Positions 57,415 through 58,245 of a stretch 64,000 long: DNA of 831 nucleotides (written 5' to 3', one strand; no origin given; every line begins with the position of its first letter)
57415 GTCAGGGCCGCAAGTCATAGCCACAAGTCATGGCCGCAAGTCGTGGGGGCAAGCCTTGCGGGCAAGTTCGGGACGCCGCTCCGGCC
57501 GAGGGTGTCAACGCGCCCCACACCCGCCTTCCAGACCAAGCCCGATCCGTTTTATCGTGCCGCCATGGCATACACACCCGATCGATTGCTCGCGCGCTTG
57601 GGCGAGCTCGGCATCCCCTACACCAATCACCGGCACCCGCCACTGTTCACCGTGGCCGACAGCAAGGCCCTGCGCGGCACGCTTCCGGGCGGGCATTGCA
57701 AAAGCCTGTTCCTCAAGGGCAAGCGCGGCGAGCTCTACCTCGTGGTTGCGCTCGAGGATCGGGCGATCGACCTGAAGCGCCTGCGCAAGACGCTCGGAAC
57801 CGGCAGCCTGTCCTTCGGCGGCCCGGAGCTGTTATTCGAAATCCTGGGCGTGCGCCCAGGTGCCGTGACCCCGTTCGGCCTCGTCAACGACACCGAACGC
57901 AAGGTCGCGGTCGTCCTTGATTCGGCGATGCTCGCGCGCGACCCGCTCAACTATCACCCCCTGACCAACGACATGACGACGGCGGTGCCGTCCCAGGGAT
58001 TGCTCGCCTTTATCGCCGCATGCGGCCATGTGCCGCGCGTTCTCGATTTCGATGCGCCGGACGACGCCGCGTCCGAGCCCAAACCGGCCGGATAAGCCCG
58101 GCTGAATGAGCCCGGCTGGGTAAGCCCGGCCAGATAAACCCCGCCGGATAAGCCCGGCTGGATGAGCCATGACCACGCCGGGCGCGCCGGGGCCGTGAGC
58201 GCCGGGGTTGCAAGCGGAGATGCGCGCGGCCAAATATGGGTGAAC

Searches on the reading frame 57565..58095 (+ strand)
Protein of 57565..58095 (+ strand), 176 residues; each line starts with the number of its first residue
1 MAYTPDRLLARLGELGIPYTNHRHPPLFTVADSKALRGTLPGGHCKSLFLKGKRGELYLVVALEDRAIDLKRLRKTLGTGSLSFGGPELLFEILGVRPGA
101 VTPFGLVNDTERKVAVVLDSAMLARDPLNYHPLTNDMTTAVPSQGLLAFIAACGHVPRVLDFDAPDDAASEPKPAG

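Call 10: search_protein_families(library=pfam, proteins=[window:57565-58095:+], max_evalue=0.01)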
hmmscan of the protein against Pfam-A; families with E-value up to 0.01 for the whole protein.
window:57565-58095:+ (176 aa): 1 family
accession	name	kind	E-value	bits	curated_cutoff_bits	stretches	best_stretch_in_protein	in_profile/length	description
PF04073.20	tRNA_edit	-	4.8e-28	98.2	25.5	1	24-147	1-121/123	Aminoacyl-tRNA editing domain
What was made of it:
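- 57565..58095 (+): proX-like gene (aminoacyl-tRNA editing domain; sources annotate homologues as Ala-tRNA(Pro) deacylase). Pfam PF04073, E 4.8e-28 (call 10).
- Checked: The proX-like gene (PF04073, E 4.8e-28, call 10) starts at ATG 57565, not 57566.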

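Call 15: find_encoding_contigs(protein=window:57565-58095:+, flank=4000, max_places=10)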
Protein window:57565-58095:+ (176 aa): 12 contigs read that carry it; 10 places shown.
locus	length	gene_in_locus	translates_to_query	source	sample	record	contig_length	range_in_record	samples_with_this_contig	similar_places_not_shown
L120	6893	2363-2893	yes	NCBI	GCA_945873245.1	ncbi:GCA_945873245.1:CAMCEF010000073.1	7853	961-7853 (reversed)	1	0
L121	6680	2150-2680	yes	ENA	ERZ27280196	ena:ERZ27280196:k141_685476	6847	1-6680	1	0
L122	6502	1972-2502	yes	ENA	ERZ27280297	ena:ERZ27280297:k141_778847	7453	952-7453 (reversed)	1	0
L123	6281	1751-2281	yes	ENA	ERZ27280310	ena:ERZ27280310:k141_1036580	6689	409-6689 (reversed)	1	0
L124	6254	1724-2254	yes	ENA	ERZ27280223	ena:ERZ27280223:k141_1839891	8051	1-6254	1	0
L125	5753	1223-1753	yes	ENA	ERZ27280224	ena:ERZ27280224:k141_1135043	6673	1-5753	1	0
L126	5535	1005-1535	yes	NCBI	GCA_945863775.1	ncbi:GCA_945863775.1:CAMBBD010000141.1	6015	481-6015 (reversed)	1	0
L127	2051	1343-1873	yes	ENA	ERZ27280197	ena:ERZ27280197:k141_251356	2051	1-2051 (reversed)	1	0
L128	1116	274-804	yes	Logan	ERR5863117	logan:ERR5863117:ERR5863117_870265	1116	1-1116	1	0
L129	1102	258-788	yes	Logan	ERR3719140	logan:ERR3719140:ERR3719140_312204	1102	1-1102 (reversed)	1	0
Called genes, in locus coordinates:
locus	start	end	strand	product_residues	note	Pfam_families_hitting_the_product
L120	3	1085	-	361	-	?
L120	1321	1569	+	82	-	-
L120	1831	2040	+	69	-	PF13773:DUF4170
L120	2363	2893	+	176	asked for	PF04073:tRNA_edit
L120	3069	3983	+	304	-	PF00085:Thioredoxin, PF13098:Thioredoxin_2, PF13905:Thioredoxin_8 (weak), PF13371:TPR_9 (faint), PF14559:TPR_19, PF14561:TPR_20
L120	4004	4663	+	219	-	PF02190:LON_substr_bdg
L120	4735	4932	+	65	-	PF03966:Trm112p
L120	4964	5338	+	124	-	PF06155:GBBH-like_N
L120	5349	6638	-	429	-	PF07992:Pyr_redox_2 (faint), PF01494:FAD_binding_3, PF05834:Lycopene_cycl (faint)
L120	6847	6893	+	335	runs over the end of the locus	?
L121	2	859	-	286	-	?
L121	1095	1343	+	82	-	-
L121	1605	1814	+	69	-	PF13773:DUF4170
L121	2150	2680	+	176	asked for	PF04073:tRNA_edit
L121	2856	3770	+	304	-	PF00085:Thioredoxin, PF13098:Thioredoxin_2, PF13905:Thioredoxin_8 (weak), PF13371:TPR_9 (faint), PF14559:TPR_19, PF14561:TPR_20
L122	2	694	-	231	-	?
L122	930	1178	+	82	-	-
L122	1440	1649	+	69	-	PF13773:DUF4170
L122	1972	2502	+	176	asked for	PF04073:tRNA_edit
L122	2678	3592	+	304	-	PF00085:Thioredoxin, PF13098:Thioredoxin_2, PF13905:Thioredoxin_8 (weak), PF13371:TPR_9 (faint), PF14559:TPR_19, PF14561:TPR_20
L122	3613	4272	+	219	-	PF02190:LON_substr_bdg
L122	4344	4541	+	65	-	PF03966:Trm112p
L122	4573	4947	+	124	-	PF06155:GBBH-like_N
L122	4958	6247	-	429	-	PF07992:Pyr_redox_2 (faint), PF01494:FAD_binding_3, PF05834:Lycopene_cycl (faint)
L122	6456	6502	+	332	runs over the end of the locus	?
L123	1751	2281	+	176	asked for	PF04073:tRNA_edit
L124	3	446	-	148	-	?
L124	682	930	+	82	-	-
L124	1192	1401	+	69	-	PF13773:DUF4170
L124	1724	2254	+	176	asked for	PF04073:tRNA_edit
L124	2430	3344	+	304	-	PF00085:Thioredoxin, PF13098:Thioredoxin_2, PF13905:Thioredoxin_8 (weak), PF13371:TPR_9 (faint), PF14559:TPR_19, PF14561:TPR_20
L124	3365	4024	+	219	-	PF02190:LON_substr_bdg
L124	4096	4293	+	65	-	PF03966:Trm112p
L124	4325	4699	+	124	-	PF06155:GBBH-like_N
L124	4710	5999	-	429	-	PF07992:Pyr_redox_2 (faint), PF01494:FAD_binding_3, PF05834:Lycopene_cycl (faint)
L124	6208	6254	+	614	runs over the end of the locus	?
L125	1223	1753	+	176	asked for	PF04073:tRNA_edit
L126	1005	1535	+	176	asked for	PF04073:tRNA_edit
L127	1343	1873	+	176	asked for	PF04073:tRNA_edit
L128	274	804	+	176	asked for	PF04073:tRNA_edit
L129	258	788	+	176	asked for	PF04073:tRNA_edit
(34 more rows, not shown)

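Call 18: find_homologous_proteins(query=window:57565-58095:+, max_evalue=1e-30)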
Query window:57565-58095:+ (176 aa): 4502 proteins with E <= 1e-30 among 5202 candidates; the best 120 are listed.
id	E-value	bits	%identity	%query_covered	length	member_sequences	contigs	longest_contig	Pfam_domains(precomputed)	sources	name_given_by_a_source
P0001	2.3e-106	371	96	99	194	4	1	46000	PF04073.21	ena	-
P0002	3.4e-82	293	77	97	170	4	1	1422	PF04073.21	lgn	-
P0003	3.8e-79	283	75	99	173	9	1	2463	PF04073.21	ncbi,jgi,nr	ncbi:MAG: prolyl-tRNA synthetase associated domain-containing protein [Alphaproteobacteria bacterium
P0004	1.1e-74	268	70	95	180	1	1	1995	PF04073.21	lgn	-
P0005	1.3e-73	265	69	97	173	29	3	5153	PF04073.21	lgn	-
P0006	5.4e-73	263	74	93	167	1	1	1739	PF04073.21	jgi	jgi:Ala-tRNA(Pro) deacylase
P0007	1.0e-72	262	74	93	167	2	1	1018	PF04073.21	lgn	-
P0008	1.7e-72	261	68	97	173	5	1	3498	PF04073.21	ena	-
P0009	9.5e-72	259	71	93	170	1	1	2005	PF04073.21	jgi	jgi:Ala-tRNA(Pro) deacylase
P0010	1.5e-71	258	70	93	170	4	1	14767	PF04073.21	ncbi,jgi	jgi:Ala-tRNA(Pro) deacylase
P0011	1.6e-71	258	67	97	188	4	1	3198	PF04073.21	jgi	-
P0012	2.1e-71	257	70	93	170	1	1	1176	PF04073.21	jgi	jgi:Ala-tRNA(Pro) deacylase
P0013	3.4e-71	257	68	97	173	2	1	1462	PF04073.21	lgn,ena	-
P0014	7.9e-70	252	70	91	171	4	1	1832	PF04073.21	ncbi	-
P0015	1.6e-68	248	68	93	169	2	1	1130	PF04073.21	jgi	jgi:Ala-tRNA(Pro) deacylase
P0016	1.7e-68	248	69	95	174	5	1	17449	PF04073.21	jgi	-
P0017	2.0e-68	248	69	95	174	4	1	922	PF04073.21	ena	-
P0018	3.8e-68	247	69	93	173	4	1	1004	PF04073.21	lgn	-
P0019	4.7e-68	247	69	93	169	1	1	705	PF04073.21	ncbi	-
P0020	5.6e-68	246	65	92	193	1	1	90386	PF04073.21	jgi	jgi:Ala-tRNA(Pro) deacylase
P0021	5.8e-68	246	69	95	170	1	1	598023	PF04073.21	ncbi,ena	-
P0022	6.4e-68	246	68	93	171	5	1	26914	PF04073.21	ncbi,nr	ncbi:MAG: prolyl-tRNA synthetase associated domain-containing protein [Alphaproteobacteria bacterium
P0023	7.8e-68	246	70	92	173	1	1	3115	PF04073.21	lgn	-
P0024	1.3e-67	245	68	95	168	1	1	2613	PF04073.21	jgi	jgi:Ala-tRNA(Pro) deacylase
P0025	2.1e-67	244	70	93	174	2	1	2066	PF04073.21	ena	-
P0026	5.9e-67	243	68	92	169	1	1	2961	PF04073.21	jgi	jgi:Ala-tRNA(Pro) deacylase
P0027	6.5e-67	243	68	93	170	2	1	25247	PF04073.21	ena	-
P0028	1.4e-66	242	68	94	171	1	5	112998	PF04073.21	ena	-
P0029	1.5e-66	242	68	94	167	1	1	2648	PF04073.21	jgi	jgi:Ala-tRNA(Pro) deacylase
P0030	1.6e-66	241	65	95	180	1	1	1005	PF04073.21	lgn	-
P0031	1.8e-66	241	68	94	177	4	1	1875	PF04073.21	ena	-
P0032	2.1e-66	241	67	93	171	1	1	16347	PF04073.21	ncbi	-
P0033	3.7e-66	240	68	95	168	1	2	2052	PF04073.21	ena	-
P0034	4.2e-66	240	68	93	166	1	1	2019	PF04073.21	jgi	jgi:Ala-tRNA(Pro) deacylase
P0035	4.8e-66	240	69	92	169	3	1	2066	PF04073.21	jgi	jgi:Ala-tRNA(Pro) deacylase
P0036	5.3e-66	240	68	91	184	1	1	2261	PF04073.21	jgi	jgi:Ala-tRNA(Pro) deacylase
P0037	5.4e-66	240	67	94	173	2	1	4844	PF04073.21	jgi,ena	-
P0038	5.5e-66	240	63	97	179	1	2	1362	PF04073.21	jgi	jgi:Ala-tRNA(Pro) deacylase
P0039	7.8e-66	239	66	93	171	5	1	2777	PF04073.21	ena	-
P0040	8.2e-66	239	68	93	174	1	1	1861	PF04073.21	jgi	-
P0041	8.3e-66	239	67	92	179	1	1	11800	PF04073.21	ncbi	-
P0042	9.5e-66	239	68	92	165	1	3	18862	PF04073.21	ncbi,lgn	-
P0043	1.3e-65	239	67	92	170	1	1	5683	PF04073.21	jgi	jgi:Ala-tRNA(Pro) deacylase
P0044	1.4e-65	238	66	94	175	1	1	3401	PF04073.21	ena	-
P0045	1.4e-65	238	70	91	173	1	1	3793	PF04073.21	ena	-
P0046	1.5e-65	238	66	98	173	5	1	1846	PF04073.21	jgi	jgi:Ala-tRNA(Pro) deacylase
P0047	2.1e-65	238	65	98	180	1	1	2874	PF04073.21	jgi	jgi:Ala-tRNA(Pro) deacylase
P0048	2.2e-65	238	67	91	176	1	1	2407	PF04073.21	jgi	-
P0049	2.3e-65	238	65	94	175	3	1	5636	PF04073.21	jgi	jgi:Ala-tRNA(Pro) deacylase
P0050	3.1e-65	237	63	97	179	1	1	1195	PF04073.21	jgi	jgi:Ala-tRNA(Pro) deacylase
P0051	4.2e-65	237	67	95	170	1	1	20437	PF04073.21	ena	-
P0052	4.6e-65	237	65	93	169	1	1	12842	PF04073.21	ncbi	ncbi:MAG: prolyl-tRNA synthetase associated domain-containing protein [Alphaproteobacteria bacterium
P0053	4.8e-65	237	67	92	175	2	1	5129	PF04073.21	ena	-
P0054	5.1e-65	237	66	93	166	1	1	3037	PF04073.21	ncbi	-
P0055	5.5e-65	237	63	98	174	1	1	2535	PF04073.21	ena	-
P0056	5.5e-65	237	63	90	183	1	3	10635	PF04073.21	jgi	jgi:Ala-tRNA(Pro) deacylase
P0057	5.6e-65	236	68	90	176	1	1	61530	PF04073.21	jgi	jgi:Ala-tRNA(Pro) deacylase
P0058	6.0e-65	236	67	95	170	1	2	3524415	PF04073.21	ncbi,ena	-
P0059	6.2e-65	236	67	93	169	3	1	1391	PF04073.21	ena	-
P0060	6.7e-65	236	67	93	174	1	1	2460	PF04073.21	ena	-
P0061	7.0e-65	236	66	91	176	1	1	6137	PF04073.21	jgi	jgi:Ala-tRNA(Pro) deacylase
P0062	7.7e-65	236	68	93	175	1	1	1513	PF04073.21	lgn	-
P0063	8.2e-65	236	63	97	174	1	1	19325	PF04073.21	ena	-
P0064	8.2e-65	236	64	94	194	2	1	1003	PF04073.21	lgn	-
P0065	9.5e-65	236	66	94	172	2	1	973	PF04073.21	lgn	-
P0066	1.0e-64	236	67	91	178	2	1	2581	PF04073.21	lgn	-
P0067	1.1e-64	236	65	91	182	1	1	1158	PF04073.21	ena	-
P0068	1.1e-64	236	66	94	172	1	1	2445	PF04073.21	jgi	jgi:Ala-tRNA(Pro) deacylase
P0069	1.1e-64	236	66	92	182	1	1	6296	PF04073.21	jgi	jgi:Ala-tRNA(Pro) deacylase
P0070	1.2e-64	235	64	91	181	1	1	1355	PF04073.21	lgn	-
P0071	1.3e-64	235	66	92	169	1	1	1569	PF04073.21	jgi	jgi:Ala-tRNA(Pro) deacylase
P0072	1.3e-64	235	62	97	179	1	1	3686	PF04073.21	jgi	jgi:Ala-tRNA(Pro) deacylase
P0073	1.3e-64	235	66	93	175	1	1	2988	PF04073.21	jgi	jgi:Ala-tRNA(Pro) deacylase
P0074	1.4e-64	235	68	92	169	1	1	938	PF04073.21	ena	-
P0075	1.5e-64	235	68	90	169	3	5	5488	PF04073.21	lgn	-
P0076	1.7e-64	235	66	94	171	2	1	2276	PF04073.21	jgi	-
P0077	1.9e-64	235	66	93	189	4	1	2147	PF04073.21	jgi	jgi:Ala-tRNA(Pro) deacylase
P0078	1.9e-64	235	63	98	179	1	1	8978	PF04073.21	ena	-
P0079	2.1e-64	235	66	93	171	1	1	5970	PF04073.21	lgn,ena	-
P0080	2.5e-64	234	68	91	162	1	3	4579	PF04073.21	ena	-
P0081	2.7e-64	234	64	100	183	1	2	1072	PF04073.21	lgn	-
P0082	2.7e-64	234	67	91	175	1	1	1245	PF04073.21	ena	-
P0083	2.8e-64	234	66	91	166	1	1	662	PF04073.21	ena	-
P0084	2.9e-64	234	65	92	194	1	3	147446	PF04073.21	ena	-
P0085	3.2e-64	234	68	92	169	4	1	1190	PF04073.21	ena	-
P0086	3.3e-64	234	65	93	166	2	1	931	PF04073.21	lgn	-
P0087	3.4e-64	234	66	93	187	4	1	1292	PF04073.21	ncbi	-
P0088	3.5e-64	234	64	95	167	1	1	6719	PF04073.21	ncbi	-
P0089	3.7e-64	234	66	93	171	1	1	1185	PF04073.21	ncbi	-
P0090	4.2e-64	234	65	93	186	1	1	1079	PF04073.21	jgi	jgi:Ala-tRNA(Pro) deacylase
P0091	5.4e-64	233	63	93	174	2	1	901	PF04073.21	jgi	jgi:Ala-tRNA(Pro) deacylase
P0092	6.4e-64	233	63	98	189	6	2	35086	PF04073.21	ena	-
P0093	6.6e-64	233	65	93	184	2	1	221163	PF04073.21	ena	-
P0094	6.8e-64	233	66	93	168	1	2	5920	PF04073.21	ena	-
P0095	7.6e-64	233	67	91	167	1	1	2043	PF04073.21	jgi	jgi:Ala-tRNA(Pro) deacylase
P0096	7.7e-64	233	65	93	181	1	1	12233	PF04073.21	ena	-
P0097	8.5e-64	233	65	94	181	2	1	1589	PF04073.21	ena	-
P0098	9.0e-64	233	66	94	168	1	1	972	PF04073.21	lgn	-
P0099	9.2e-64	233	66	94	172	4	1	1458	PF04073.21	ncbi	-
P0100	9.5e-64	232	66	93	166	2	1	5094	PF04073.21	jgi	jgi:Ala-tRNA(Pro) deacylase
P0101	9.5e-64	232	64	93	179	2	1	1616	PF04073.21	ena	-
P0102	1.1e-63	232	66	93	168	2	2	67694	PF04073.21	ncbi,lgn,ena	-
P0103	1.1e-63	232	66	93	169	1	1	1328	PF04073.21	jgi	-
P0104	1.3e-63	232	66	91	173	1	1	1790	PF04073.21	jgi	-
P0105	1.3e-63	232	67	91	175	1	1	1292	PF04073.21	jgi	jgi:Ala-tRNA(Pro) deacylase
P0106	1.4e-63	232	66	94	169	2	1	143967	PF04073.21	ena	-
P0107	1.5e-63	232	65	93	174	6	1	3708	PF04073.21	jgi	jgi:Ala-tRNA(Pro) deacylase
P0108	1.5e-63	232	66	93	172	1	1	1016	PF04073.21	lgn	-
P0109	1.5e-63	232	66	93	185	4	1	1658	PF04073.21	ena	-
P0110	1.5e-63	232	66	93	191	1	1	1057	PF04073.21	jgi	jgi:Ala-tRNA(Pro) deacylase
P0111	1.6e-63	232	61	98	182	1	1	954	PF04073.21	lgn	-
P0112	1.6e-63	232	63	95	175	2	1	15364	PF04073.21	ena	-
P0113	1.8e-63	232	62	98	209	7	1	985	PF04073.21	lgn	-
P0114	1.8e-63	232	66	91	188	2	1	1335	PF04073.21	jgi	-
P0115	1.9e-63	232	65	95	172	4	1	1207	PF04073.21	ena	-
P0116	2.0e-63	231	65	98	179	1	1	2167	PF04073.21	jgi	jgi:Ala-tRNA(Pro) deacylase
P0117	2.5e-63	231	66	82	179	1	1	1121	PF04073.21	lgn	-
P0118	2.5e-63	231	64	100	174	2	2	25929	PF04073.21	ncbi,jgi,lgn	jgi:Ala-tRNA(Pro) deacylase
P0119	2.7e-63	231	64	93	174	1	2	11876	PF04073.21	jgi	jgi:Ala-tRNA(Pro) deacylase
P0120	2.8e-63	231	65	94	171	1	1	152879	PF04073.21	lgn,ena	-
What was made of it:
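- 57565..58095 (+): 4502 homologues at E<=1e-30 (call 18).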

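Call 19: find_encoding_contigs(protein=P0001, flank=4000, max_places=6)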
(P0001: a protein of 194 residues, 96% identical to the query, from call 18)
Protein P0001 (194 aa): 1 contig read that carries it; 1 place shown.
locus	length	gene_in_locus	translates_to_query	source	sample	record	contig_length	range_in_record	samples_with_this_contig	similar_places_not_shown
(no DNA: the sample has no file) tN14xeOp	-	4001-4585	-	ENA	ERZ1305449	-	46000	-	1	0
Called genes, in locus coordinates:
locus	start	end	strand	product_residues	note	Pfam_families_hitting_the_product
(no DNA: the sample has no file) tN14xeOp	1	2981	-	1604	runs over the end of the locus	PF21075:GDH_ACT1, PF21073:GDH_HM1, PF21076:GDH_ACT2, PF21079:GDH_HM2, PF21077:GDH_ACT3, PF21078:GDH_HM3, PF05088:Bac_GDH_CD, PF21074:GDH_C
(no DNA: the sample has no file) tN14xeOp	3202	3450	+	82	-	-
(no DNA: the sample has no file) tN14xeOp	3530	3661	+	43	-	PF13773:DUF4170 (weak)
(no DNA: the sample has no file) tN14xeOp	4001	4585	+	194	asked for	PF04073:tRNA_edit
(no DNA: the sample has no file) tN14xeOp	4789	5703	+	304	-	PF00085:Thioredoxin, PF13098:Thioredoxin_2, PF13905:Thioredoxin_8 (weak), PF14559:TPR_19, PF14561:TPR_20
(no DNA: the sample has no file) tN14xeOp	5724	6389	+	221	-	PF02190:LON_substr_bdg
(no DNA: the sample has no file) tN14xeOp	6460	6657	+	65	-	PF03966:Trm112p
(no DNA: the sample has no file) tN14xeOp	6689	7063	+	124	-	PF06155:GBBH-like_N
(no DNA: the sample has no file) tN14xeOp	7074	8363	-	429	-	PF07992:Pyr_redox_2 (faint), PF00890:FAD_binding_2 (faint), PF01266:DAO (weak), PF01494:FAD_binding_3, PF05834:Lycopene_cycl (faint)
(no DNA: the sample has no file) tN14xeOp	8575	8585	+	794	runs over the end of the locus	PF13491:FtsK_4TM, PF17854:FtsK_alpha, PF01580:FtsK_SpoIIIE, PF09397:FtsK_gamma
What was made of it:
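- Tried and rejected: Its contig has no DNA on file (call 19).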

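Call 20: find_encoding_contigs(protein=P0003, flank=4000, max_places=6)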
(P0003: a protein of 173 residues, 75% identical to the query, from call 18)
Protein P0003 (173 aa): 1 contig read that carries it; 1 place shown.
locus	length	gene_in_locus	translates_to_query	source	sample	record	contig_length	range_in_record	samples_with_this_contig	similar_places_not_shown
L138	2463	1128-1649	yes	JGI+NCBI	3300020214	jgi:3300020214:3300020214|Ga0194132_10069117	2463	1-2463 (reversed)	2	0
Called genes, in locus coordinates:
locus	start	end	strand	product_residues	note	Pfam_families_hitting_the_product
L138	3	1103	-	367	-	?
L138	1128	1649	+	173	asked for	PF04073:tRNA_edit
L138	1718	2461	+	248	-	PF00578:AhpC-TSA (weak), PF00085:Thioredoxin, PF13098:Thioredoxin_2, PF13905:Thioredoxin_8 (weak), PF14559:TPR_19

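Call 21: find_encoding_contigs(protein=P0002, flank=4000, max_places=6)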
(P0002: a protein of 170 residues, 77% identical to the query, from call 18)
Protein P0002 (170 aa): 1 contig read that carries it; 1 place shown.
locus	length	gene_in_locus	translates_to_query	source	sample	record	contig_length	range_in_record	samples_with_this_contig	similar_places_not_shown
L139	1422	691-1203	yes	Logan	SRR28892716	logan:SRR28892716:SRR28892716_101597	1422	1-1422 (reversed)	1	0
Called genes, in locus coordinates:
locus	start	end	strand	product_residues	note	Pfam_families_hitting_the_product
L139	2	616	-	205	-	?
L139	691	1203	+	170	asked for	PF04073:tRNA_edit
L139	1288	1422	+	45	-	?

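Call 22: find_encoding_contigs(protein=P0021, flank=5000, max_places=3)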
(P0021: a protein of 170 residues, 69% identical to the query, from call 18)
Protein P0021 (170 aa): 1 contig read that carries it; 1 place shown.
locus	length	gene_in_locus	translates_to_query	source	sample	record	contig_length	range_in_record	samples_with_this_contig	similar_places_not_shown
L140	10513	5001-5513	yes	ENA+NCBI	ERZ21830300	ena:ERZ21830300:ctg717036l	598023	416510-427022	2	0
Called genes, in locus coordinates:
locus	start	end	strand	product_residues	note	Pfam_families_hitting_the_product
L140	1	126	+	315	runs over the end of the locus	PF00296:Bac_luciferase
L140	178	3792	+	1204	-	PF00664:ABC_membrane, PF00004:AAA (faint), PF00005:ABC_tran, PF06414:Zeta_toxin (faint), PF07728:AAA_5 (faint), PF00664:ABC_membrane, PF00005:ABC_tran, PF02463:SMC_N (weak), +4 more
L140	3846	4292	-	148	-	PF01850:PIN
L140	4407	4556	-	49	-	PF04014:MazE_antitoxin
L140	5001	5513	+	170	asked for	PF04073:tRNA_edit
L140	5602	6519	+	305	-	PF00085:Thioredoxin, PF13098:Thioredoxin_2, PF13431:TPR_17 (faint), PF16918:PknG_TPR (faint), PF12895:ANAPC3 (faint), PF13432:TPR_16, PF14559:TPR_19, PF14561:TPR_20, +2 more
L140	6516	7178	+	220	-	PF02190:LON_substr_bdg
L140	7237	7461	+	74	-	PF03966:Trm112p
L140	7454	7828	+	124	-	PF06155:GBBH-like_N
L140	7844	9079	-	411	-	PF01494:FAD_binding_3, PF01266:DAO (weak)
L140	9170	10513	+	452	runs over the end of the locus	PF01425:Amidase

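Call 23: find_encoding_contigs(protein=P0010, flank=5000, max_places=3)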
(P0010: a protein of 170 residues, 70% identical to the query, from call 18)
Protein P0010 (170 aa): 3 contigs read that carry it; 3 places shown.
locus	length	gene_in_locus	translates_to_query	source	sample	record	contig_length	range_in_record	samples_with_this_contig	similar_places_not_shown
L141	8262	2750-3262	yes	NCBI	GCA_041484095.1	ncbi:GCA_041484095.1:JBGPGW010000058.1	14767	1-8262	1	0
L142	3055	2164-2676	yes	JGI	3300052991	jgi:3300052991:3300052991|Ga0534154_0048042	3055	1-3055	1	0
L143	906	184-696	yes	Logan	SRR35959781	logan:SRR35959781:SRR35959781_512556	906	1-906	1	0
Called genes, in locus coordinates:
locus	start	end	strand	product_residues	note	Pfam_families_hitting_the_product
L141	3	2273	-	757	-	?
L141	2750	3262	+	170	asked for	PF04073:tRNA_edit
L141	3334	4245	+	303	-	PF00085:Thioredoxin, PF13098:Thioredoxin_2, PF16918:PknG_TPR (faint), PF13432:TPR_16 (faint), PF14559:TPR_19, PF14561:TPR_20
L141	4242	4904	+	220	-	PF02190:LON_substr_bdg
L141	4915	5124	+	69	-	PF03966:Trm112p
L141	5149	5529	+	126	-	PF06155:GBBH-like_N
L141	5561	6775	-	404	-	PF00890:FAD_binding_2 (faint), PF01266:DAO, PF01494:FAD_binding_3, PF05834:Lycopene_cycl (faint), PF07992:Pyr_redox_2 (faint), PF13450:NAD_binding_8 (weak)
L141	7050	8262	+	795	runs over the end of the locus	PF13491:FtsK_4TM, PF17854:FtsK_alpha, PF01580:FtsK_SpoIIIE, PF09397:FtsK_gamma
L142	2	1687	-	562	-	?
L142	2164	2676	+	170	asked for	PF04073:tRNA_edit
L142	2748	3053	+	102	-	?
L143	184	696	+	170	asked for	PF04073:tRNA_edit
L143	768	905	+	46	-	?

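Call 24: find_encoding_contigs(protein=P0016, flank=5000, max_places=3)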
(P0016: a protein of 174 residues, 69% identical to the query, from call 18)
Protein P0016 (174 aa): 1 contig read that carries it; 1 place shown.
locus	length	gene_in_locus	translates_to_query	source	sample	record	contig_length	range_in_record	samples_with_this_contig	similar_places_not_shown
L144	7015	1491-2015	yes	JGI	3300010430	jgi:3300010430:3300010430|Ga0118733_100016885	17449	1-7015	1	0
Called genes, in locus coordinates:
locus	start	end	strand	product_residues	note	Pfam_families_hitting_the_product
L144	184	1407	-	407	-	PF13439:Glyco_transf_4, PF13579:Glyco_trans_4_4 (weak), PF20706:GT4-conflict, PF00534:Glycos_transf_1, PF13692:Glyco_trans_1_4, PF13524:Glyco_trans_1_2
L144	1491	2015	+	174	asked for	PF04073:tRNA_edit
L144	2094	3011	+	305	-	PF00085:Thioredoxin, PF13098:Thioredoxin_2, PF13905:Thioredoxin_8 (weak), PF13428:TPR_14 (faint), PF13432:TPR_16 (faint), PF14559:TPR_19, PF13431:TPR_17 (faint), PF14561:TPR_20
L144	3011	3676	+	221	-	PF02190:LON_substr_bdg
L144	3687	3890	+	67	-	PF03966:Trm112p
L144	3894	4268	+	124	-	PF06155:GBBH-like_N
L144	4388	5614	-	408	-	PF01494:FAD_binding_3, PF07992:Pyr_redox_2 (faint), PF08491:SE (faint)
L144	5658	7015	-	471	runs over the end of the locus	PF00672:HAMP, PF00512:HisKA, PF02518:HATPase_c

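Call 31: find_related_loci(query=A1, collection=metagenome_contigs, flank=2500)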
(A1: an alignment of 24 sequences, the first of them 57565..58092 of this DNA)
Query A1 (176 aa) in metagenome_contigs; peptide patterns used: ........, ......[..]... (x = any residue, [..] = any of these).
600 stretches matched a pattern (row limit reached: there are more); 593 encode a relative of the query (tblastn E <= 1e-3); the best 80 are kept; 80 distinct loci.
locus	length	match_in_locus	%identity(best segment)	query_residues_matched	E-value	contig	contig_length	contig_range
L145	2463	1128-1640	75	1-174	3e-84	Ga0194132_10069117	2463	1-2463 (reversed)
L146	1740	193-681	65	4-166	1e-70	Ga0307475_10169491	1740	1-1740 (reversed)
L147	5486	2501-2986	65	1-162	4e-68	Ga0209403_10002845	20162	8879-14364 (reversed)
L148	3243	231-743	61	1-171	2e-67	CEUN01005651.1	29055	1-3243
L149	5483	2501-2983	64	4-164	2e-66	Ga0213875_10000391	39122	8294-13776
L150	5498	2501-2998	61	4-174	8e-66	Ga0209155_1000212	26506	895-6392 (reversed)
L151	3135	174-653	66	4-163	7e-66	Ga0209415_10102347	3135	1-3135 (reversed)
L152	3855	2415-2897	63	4-164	2e-65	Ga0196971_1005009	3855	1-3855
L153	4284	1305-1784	65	4-163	3e-65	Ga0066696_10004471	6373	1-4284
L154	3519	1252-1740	63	4-166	4e-65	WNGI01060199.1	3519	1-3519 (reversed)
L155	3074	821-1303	61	4-164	5e-65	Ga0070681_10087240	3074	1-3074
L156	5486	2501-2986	62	4-164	4e-65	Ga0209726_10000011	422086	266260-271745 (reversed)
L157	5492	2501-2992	59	1-164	1e-64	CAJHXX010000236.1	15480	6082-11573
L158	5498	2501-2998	60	4-174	2e-64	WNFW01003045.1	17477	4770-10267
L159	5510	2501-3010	63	1-170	5e-64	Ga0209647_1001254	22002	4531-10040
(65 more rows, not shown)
